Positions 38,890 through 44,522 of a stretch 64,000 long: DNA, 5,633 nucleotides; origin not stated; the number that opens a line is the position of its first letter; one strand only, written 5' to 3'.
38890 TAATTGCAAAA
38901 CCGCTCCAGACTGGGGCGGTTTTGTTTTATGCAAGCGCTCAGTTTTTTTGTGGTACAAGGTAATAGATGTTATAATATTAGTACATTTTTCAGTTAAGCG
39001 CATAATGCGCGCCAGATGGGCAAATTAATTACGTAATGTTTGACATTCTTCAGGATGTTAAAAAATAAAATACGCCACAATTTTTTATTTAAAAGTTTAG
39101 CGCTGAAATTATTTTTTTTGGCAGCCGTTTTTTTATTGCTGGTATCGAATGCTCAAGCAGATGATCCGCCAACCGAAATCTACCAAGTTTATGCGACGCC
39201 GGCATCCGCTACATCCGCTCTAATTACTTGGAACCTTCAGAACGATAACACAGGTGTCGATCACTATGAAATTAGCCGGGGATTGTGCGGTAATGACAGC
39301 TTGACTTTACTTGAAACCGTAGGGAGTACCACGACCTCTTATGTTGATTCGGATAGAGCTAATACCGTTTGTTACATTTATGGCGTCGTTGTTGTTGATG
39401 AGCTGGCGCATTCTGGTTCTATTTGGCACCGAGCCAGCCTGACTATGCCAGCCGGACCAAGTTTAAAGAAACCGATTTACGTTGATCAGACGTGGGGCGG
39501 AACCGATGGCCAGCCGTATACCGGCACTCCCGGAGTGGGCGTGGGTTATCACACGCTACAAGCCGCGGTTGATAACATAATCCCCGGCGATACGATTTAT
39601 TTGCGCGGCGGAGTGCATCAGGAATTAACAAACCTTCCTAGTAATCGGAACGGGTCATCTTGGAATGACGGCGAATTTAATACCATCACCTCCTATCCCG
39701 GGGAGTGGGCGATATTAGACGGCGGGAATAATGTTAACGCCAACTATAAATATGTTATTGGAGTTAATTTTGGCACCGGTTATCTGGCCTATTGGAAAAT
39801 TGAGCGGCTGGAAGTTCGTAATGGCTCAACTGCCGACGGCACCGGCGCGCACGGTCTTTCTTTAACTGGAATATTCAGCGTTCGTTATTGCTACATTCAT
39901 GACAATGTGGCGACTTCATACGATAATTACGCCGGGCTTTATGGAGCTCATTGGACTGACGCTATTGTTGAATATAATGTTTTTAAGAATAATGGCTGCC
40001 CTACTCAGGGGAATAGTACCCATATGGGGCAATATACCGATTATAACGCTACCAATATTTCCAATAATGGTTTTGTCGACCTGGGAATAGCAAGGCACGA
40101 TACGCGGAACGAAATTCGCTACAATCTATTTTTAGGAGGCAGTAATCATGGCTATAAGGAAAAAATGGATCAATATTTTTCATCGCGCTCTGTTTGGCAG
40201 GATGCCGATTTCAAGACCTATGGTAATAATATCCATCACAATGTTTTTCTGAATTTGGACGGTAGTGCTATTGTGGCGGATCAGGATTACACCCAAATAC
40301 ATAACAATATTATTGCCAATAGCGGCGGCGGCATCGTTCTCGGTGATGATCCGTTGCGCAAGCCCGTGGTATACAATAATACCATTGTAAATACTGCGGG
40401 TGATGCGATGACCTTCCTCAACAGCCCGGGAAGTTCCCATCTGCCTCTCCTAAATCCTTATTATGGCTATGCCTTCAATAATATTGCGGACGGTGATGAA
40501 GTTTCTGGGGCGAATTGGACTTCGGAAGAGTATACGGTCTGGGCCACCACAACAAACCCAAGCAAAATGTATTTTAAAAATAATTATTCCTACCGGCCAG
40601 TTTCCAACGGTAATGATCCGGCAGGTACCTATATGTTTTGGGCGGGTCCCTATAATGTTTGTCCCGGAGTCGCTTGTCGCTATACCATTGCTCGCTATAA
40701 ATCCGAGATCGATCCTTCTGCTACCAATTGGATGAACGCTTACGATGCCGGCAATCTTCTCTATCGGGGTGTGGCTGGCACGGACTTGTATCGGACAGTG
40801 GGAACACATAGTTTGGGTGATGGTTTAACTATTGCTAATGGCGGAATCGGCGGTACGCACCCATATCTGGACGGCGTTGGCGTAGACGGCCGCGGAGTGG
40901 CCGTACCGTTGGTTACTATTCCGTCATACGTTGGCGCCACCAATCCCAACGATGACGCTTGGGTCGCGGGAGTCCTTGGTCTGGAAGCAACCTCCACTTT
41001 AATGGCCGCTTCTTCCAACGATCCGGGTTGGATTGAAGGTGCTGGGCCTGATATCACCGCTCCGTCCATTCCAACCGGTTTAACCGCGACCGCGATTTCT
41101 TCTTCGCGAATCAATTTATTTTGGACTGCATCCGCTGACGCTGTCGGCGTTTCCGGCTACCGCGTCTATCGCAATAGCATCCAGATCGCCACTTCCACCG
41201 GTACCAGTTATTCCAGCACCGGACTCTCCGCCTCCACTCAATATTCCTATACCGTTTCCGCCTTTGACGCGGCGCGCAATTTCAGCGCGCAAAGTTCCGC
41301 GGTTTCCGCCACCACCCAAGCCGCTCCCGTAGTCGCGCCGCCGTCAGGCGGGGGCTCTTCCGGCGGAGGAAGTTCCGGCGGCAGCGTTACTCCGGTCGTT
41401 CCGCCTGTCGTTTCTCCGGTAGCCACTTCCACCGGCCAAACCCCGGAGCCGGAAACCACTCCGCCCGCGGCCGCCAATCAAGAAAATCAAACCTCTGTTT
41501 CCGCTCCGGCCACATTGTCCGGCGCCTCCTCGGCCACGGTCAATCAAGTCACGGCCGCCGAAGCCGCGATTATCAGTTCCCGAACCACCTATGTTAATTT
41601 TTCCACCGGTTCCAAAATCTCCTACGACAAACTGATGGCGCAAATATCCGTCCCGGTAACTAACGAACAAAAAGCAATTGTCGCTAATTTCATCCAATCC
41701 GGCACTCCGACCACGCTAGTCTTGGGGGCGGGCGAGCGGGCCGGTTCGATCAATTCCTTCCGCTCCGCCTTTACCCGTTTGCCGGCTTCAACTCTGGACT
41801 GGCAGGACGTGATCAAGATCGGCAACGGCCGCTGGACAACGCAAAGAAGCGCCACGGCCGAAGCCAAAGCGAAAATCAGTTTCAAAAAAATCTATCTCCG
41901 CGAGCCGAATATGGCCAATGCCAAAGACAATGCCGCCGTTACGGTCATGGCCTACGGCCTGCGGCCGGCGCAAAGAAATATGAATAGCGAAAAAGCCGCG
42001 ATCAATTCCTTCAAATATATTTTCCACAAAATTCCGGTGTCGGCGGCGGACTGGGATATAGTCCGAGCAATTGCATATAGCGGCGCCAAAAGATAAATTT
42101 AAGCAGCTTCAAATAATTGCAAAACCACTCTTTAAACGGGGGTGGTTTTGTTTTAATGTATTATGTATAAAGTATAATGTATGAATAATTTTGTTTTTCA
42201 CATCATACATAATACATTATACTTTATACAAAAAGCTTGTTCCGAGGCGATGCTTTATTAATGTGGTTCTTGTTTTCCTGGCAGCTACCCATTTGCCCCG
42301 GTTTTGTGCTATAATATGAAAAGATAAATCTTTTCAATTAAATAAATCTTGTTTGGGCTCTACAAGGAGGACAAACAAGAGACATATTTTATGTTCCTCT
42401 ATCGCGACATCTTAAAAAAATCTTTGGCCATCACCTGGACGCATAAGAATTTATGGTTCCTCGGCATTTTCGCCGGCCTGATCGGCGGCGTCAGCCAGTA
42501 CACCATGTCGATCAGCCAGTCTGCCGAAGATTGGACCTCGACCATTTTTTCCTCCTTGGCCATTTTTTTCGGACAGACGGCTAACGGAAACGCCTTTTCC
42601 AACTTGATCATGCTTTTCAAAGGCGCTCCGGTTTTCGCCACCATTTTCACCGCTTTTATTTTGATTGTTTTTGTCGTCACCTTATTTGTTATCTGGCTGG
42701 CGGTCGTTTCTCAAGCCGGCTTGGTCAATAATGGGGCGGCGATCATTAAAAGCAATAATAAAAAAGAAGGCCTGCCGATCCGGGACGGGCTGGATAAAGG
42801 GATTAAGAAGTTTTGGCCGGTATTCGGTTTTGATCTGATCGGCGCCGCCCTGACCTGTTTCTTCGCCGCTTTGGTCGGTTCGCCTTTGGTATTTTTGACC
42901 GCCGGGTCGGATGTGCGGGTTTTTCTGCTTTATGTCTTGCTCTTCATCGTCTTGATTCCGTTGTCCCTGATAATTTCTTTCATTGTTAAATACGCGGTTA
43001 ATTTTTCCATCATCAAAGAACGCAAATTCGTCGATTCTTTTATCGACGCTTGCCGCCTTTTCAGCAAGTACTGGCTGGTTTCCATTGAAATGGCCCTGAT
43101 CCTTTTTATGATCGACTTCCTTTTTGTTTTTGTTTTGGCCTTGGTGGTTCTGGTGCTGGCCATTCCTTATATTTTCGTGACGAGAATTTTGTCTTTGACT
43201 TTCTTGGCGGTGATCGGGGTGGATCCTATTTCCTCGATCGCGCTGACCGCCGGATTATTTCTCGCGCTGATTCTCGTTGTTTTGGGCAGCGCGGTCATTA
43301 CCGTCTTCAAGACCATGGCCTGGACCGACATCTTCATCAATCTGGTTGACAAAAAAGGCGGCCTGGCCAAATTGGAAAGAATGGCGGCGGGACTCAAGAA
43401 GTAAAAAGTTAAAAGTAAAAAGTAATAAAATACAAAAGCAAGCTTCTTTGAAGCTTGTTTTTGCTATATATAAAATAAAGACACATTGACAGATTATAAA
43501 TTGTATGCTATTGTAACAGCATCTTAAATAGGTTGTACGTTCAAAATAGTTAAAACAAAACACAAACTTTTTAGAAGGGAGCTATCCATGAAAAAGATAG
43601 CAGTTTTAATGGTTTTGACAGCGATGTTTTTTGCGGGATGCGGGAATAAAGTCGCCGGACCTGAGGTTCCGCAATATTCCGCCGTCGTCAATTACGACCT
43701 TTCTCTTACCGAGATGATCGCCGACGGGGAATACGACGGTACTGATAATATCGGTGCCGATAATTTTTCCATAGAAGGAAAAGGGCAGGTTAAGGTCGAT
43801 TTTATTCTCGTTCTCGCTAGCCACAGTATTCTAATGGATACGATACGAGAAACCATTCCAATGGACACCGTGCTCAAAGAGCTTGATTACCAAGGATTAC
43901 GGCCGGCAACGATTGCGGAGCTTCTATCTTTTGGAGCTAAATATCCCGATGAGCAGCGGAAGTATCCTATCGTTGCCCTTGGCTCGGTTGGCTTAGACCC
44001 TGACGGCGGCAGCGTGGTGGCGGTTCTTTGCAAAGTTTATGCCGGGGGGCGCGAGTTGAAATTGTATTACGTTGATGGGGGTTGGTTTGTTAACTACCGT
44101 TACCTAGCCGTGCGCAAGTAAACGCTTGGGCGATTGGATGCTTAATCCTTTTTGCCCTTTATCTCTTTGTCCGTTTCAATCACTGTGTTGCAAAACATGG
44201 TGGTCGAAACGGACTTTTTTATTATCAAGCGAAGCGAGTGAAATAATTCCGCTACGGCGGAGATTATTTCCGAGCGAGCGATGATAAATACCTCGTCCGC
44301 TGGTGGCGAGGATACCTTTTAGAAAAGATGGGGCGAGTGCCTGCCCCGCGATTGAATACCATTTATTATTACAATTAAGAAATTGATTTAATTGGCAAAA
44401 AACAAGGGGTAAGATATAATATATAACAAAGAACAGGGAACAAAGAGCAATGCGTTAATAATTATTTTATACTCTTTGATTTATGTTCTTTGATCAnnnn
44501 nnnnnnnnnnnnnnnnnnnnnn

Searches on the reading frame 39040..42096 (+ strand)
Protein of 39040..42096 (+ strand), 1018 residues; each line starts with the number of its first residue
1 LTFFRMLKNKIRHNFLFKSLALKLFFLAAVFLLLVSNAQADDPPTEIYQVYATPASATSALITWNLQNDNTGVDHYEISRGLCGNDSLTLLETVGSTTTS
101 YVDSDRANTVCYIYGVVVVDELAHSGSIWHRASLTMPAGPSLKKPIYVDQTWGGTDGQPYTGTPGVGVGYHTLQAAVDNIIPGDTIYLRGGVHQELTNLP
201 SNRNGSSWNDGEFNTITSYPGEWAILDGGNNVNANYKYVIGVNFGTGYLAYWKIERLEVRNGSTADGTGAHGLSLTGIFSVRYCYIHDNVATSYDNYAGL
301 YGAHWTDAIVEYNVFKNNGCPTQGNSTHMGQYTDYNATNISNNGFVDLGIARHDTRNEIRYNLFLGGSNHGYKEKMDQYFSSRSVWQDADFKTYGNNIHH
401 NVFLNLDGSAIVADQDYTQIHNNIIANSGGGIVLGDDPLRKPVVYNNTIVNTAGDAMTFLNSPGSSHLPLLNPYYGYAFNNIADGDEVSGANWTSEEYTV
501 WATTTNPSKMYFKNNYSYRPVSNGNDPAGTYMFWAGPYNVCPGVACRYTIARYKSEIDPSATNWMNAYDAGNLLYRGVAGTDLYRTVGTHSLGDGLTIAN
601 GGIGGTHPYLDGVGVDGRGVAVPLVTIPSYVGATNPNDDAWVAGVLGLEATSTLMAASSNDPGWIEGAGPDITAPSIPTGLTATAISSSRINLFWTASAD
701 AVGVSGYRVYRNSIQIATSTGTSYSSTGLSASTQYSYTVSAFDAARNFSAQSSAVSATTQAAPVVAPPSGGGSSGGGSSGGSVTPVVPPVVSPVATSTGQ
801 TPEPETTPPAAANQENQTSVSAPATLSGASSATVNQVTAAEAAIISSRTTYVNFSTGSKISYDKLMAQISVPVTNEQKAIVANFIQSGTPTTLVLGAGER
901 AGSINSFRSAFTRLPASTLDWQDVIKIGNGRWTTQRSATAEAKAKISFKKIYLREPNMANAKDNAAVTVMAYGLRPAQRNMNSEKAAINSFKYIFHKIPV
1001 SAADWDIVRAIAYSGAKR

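Call 57: search_protein_families(library=pfam, proteins=[window:39040-42096:+], max_evalue=0.001)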
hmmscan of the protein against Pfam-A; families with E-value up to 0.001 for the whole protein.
window:39040-42096:+ (1018 aa): 1 family
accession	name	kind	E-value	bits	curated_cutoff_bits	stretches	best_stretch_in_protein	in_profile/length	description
PF00041.27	fn3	-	2.4e-09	37.7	25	1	677-749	2-78/84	Fibronectin type III domain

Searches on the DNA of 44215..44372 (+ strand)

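Call 81: search_dna_similar(query=window:44215-44372:+, collection=plasmids, mode=distant, max_evalue=0.01, max_rows=15)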
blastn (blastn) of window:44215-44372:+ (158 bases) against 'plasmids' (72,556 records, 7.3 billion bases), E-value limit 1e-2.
No match.
